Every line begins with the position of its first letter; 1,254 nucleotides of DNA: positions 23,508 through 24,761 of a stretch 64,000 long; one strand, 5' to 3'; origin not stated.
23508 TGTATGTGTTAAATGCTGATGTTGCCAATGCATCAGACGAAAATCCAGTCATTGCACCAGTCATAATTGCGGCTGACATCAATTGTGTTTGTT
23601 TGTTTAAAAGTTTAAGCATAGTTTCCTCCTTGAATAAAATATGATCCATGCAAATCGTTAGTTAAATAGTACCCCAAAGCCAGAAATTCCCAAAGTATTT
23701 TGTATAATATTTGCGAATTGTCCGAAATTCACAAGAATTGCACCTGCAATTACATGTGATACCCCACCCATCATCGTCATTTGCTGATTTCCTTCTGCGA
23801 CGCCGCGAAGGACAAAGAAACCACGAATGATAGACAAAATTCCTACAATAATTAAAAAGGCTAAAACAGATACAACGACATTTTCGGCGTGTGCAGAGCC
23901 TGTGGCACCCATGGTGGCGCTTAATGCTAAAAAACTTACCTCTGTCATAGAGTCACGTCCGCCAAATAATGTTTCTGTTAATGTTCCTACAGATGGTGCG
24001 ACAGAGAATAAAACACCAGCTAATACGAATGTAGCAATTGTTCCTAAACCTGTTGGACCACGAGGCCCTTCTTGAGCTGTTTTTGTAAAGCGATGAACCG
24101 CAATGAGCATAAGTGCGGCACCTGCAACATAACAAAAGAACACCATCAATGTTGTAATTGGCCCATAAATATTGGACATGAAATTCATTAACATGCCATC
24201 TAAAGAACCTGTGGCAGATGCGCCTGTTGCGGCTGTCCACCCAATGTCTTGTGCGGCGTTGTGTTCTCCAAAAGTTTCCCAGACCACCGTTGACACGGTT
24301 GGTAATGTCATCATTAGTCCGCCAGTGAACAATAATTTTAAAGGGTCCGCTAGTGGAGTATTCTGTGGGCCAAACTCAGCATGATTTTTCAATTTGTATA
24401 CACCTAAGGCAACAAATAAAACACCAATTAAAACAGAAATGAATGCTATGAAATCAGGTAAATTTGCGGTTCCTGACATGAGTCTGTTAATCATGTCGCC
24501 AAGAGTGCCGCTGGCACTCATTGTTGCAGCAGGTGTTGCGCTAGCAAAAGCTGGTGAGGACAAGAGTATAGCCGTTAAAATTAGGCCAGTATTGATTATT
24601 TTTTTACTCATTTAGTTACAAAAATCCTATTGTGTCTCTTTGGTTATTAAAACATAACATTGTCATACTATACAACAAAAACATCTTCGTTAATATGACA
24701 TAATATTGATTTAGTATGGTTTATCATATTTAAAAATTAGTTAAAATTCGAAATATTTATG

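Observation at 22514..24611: Isolated icmC-icmD-icmJ (dotE-dotP-dotN) type IVB secretion block on an alphaproteobacterial-type backbone, cut off before the ATPase gene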

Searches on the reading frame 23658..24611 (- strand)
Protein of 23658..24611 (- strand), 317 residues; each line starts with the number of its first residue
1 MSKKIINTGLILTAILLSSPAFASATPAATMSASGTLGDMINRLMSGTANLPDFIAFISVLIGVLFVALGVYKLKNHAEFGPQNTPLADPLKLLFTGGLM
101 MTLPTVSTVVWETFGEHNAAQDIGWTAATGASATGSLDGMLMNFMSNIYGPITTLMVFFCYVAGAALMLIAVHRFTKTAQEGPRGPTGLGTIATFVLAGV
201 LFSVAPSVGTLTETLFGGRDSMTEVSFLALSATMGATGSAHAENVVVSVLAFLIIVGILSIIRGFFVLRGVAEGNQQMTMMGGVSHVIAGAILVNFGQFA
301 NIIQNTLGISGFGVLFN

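Call 3: search_protein_families(library=pfam, proteins=[window:23658-24611:-], max_evalue=1)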
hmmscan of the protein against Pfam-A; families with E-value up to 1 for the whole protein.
window:23658-24611:- (317 aa): 3 families
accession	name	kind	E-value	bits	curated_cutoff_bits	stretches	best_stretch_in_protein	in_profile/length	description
PF20535.3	DUF6750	-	7.6e-08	32.8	27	2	28-114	36-120/128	Family of unknown function (DUF6750)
PF25732.1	BILF1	-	0.0027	17.5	50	1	152-262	83-190/293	Gammaherpesvirus G-protein coupled receptor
PF10836.13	DUF2574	-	0.025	14.9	27.5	1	3-36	2-33/93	Protein of unknown function (DUF2574)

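Call 4: search_protein_families(library=ncbifam, proteins=[window:23658-24611:-], max_evalue=1)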
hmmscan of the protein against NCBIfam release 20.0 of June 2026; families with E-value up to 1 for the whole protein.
window:23658-24611:- (317 aa): 3 families
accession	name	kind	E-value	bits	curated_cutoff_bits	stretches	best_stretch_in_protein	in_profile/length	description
NF033883.1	conj_TraQ_IncI1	equivalog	8.6e-11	42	80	2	140-309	5-174/175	conjugal transfer protein TraQ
NF040514.1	CAL67264_fam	equivalog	0.1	12.9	50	1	55-81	9-35/57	CAL67264 family membrane protein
NF009650.0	PRK13183.1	equivalog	0.39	10.6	70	1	58-90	8-40/46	photosystem II reaction center protein PsbN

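Call 14: find_encoding_contigs(protein=window:23658-24611:-, flank=10000, max_places=3)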
Protein window:23658-24611:- (317 aa): no gene with exactly this product is on record in the collection.

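Call 22: search_solved_structures(query=window:23658-24611:-, max_evalue=1)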
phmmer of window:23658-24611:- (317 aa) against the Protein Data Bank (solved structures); distinct sequences matched with E-value up to 1: 1.
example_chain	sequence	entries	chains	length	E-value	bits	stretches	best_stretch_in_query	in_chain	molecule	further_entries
5gq0_B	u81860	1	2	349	0.57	13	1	106-143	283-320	Epithiospecifier protein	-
